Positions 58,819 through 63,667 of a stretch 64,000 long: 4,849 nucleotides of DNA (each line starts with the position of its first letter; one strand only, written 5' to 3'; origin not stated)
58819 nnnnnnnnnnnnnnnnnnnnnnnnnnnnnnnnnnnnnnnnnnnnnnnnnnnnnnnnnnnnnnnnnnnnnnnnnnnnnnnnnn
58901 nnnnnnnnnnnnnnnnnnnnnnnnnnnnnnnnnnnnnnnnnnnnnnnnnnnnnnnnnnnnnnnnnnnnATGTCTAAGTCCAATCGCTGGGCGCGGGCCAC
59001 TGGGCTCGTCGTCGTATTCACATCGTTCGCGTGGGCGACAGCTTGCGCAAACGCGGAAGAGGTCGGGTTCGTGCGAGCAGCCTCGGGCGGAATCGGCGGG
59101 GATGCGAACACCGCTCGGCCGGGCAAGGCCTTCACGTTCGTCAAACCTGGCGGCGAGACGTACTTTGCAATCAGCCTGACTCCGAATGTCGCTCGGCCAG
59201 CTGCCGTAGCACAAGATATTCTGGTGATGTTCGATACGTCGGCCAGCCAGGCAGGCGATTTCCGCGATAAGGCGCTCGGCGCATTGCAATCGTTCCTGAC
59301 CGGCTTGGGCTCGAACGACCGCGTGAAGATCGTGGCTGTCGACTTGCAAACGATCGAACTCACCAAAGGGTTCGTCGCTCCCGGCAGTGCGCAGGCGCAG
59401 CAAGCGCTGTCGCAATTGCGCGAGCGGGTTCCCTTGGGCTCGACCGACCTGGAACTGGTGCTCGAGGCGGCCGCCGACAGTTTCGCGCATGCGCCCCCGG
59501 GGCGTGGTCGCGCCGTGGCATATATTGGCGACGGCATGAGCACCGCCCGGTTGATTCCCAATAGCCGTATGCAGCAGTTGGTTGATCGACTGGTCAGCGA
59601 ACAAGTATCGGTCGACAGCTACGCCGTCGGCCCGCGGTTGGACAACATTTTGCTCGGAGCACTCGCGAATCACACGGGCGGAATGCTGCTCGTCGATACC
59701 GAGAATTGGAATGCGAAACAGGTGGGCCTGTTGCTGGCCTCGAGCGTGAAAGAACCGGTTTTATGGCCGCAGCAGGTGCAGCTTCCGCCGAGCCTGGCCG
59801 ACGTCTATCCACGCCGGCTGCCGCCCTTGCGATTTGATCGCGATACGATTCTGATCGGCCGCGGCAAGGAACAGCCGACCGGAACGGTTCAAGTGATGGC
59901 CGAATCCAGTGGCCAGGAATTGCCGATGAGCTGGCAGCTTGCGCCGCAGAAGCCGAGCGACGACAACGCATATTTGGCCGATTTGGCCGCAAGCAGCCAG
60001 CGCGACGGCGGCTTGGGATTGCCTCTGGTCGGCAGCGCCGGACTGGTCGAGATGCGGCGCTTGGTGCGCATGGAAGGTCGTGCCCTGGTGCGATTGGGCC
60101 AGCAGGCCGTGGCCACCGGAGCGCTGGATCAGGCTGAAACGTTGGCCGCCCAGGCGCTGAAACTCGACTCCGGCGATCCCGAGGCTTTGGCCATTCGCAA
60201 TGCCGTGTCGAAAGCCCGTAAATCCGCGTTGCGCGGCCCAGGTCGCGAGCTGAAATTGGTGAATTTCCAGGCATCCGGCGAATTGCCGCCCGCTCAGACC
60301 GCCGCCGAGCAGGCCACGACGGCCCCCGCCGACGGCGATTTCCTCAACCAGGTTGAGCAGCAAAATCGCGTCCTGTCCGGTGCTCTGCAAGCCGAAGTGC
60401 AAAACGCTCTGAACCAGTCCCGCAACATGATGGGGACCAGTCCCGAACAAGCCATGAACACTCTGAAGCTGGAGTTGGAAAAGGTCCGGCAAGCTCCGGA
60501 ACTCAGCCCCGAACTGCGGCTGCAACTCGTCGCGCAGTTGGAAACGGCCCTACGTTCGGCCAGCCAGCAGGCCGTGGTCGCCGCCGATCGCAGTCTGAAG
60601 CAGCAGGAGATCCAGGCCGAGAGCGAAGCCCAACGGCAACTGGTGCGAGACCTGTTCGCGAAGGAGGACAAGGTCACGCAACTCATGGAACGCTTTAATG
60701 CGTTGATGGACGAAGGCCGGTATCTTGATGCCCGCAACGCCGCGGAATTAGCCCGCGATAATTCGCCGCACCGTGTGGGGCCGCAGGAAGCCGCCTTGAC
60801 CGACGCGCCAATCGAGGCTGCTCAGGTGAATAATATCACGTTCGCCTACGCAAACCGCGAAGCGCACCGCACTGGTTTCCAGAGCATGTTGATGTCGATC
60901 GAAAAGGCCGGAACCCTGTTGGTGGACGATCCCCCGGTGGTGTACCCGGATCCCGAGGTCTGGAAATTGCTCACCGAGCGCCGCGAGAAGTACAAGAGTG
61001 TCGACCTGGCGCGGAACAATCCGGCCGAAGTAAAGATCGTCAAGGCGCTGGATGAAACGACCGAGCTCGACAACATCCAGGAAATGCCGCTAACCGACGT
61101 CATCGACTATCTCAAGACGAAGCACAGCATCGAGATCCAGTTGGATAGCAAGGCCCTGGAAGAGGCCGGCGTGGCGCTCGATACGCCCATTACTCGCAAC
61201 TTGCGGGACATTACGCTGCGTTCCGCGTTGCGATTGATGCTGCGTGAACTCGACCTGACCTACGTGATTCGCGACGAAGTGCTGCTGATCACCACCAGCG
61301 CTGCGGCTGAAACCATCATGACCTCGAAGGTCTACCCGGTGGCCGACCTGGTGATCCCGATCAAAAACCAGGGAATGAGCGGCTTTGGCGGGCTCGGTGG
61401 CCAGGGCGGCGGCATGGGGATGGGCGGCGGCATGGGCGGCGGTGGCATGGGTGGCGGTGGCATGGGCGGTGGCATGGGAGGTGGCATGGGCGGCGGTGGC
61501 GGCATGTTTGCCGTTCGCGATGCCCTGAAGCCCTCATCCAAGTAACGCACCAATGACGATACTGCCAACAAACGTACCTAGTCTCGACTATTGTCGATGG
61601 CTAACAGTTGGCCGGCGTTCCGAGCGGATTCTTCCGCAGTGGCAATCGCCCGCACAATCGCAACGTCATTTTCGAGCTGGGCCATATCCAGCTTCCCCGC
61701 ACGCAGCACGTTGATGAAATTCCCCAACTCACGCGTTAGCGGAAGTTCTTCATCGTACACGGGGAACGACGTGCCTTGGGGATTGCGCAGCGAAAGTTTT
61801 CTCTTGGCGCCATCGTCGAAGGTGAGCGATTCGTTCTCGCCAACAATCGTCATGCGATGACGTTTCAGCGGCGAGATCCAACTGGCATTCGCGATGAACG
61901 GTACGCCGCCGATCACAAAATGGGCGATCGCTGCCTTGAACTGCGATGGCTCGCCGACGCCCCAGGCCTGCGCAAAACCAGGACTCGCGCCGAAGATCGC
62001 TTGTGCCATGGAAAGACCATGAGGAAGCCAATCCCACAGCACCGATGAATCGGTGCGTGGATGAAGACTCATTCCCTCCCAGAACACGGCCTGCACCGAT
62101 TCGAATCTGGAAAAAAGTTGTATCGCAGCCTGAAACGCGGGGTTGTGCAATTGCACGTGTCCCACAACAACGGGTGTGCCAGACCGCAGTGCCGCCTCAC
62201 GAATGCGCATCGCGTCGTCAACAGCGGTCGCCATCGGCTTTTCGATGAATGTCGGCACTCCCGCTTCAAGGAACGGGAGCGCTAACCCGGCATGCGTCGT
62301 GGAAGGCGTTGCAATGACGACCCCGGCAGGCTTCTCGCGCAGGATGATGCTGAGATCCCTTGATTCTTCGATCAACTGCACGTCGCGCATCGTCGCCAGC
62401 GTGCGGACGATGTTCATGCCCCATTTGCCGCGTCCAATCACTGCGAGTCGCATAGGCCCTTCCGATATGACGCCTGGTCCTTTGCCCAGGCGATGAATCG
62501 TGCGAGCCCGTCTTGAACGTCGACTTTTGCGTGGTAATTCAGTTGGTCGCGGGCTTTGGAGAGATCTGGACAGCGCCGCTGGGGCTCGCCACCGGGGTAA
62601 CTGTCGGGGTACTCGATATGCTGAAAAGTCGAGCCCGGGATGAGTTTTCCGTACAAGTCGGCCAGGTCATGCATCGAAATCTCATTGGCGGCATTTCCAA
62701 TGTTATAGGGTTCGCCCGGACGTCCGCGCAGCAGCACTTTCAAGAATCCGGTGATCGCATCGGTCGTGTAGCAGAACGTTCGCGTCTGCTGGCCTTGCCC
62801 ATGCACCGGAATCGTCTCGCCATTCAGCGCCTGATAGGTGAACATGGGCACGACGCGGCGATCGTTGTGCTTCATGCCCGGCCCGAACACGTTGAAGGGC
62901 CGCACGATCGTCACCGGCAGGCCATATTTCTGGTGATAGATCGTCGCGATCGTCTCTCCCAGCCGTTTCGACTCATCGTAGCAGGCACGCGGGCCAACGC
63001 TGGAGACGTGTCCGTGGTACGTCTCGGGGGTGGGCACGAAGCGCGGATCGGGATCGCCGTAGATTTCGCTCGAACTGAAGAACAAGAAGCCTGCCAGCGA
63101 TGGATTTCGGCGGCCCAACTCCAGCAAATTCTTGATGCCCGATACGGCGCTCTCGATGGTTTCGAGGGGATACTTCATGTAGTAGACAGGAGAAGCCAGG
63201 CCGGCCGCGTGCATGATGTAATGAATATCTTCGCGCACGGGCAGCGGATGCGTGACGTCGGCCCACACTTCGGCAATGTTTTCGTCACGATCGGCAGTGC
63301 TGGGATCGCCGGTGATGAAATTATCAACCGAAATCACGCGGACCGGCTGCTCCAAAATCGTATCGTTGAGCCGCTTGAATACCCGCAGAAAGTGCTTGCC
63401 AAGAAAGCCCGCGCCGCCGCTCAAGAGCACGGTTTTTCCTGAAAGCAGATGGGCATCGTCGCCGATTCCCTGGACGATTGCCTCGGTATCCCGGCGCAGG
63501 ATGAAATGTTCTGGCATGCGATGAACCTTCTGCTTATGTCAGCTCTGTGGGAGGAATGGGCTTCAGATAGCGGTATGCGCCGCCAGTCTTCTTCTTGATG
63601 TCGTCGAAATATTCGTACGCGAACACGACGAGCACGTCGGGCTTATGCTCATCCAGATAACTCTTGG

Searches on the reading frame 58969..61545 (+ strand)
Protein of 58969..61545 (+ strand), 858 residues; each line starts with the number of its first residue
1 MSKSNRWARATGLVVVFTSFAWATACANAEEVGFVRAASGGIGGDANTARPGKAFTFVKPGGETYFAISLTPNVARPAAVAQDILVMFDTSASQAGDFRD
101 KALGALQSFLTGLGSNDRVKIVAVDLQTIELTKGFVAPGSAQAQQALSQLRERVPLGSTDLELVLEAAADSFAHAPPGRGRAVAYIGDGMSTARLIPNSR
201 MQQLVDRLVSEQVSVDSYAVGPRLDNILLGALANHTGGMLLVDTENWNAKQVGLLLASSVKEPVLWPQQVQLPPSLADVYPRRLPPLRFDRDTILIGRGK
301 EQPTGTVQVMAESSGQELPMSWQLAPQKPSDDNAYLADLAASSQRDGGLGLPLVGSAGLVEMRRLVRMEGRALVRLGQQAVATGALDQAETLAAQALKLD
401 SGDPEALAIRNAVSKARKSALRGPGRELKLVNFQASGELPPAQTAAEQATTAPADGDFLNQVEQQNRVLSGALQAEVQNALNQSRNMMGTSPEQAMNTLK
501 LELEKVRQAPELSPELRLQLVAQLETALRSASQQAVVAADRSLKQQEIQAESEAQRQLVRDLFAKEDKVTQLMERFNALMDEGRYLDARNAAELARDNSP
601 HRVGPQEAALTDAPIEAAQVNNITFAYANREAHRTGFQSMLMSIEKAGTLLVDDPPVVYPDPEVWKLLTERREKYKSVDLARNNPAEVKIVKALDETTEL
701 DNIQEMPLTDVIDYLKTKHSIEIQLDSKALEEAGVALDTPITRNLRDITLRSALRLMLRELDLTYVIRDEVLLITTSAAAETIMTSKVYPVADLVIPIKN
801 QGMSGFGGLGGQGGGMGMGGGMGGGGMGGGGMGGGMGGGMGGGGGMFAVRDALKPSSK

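Call 6: search_protein_families(library=pfam, proteins=[window:58969-61545:+])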
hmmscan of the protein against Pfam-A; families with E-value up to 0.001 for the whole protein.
window:58969-61545:+ (858 aa): 2 families
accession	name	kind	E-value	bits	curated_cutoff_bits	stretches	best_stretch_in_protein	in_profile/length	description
PF13768.12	VWA_3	-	8.2e-18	65.4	27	1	82-239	1-152/155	von Willebrand factor type A domain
PF13519.12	VWA_2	-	0.00018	22.5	27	1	85-189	2-106/107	von Willebrand factor type A domain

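Call 40: search_protein_families(library=pfam, proteins=[window:58969-61545:+])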
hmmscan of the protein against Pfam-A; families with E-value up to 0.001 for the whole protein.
window:58969-61545:+ (858 aa): 2 families
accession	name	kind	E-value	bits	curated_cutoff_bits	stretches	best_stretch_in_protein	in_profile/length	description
PF13768.12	VWA_3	-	8.2e-18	65.4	27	1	82-239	1-152/155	von Willebrand factor type A domain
PF13519.12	VWA_2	-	0.00018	22.5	27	1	85-189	2-106/107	von Willebrand factor type A domain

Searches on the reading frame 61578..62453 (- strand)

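Call 6: search_protein_families(library=pfam, proteins=[window:61578-62453:-])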
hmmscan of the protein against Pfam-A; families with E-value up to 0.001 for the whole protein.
window:61578-62453:- (291 aa): 1 family
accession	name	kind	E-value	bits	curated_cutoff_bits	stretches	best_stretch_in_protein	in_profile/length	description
PF01408.29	GFO_IDH_MocA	-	1e-11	46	24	1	33-99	53-120/120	Oxidoreductase family, NAD-binding Rossmann fold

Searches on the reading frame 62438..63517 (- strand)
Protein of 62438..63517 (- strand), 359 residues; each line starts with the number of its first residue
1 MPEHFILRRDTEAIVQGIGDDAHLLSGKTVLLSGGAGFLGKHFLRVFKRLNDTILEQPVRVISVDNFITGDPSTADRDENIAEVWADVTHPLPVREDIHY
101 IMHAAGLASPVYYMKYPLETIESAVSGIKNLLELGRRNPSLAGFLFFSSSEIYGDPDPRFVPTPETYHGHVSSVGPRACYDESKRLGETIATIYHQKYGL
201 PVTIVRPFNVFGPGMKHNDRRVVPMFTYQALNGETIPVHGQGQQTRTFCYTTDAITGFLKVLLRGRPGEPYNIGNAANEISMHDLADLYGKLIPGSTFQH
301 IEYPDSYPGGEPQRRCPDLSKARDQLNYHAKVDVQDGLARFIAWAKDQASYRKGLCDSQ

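Call 6: search_protein_families(library=pfam, proteins=[window:62438-63517:-])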
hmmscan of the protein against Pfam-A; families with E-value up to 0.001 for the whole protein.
window:62438-63517:- (359 aa): 4 families
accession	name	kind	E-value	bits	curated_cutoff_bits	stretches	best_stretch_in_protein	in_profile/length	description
PF01370.27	Epimerase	-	1.4e-44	152.8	20.9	1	30-274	1-240/240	NAD dependent epimerase/dehydratase family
PF16363.11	GDP_Man_Dehyd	-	1.1e-28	101.1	27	1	31-339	1-330/332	GDP-mannose 4,6 dehydratase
PF07993.18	NAD_binding_4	-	1.4e-09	37.9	20.1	1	96-229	87-229/258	Male sterility protein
PF01073.25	3Beta_HSD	-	1.5e-07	31.2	22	1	33-250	3-217/280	3-beta hydroxysteroid dehydrogenase/isomerase family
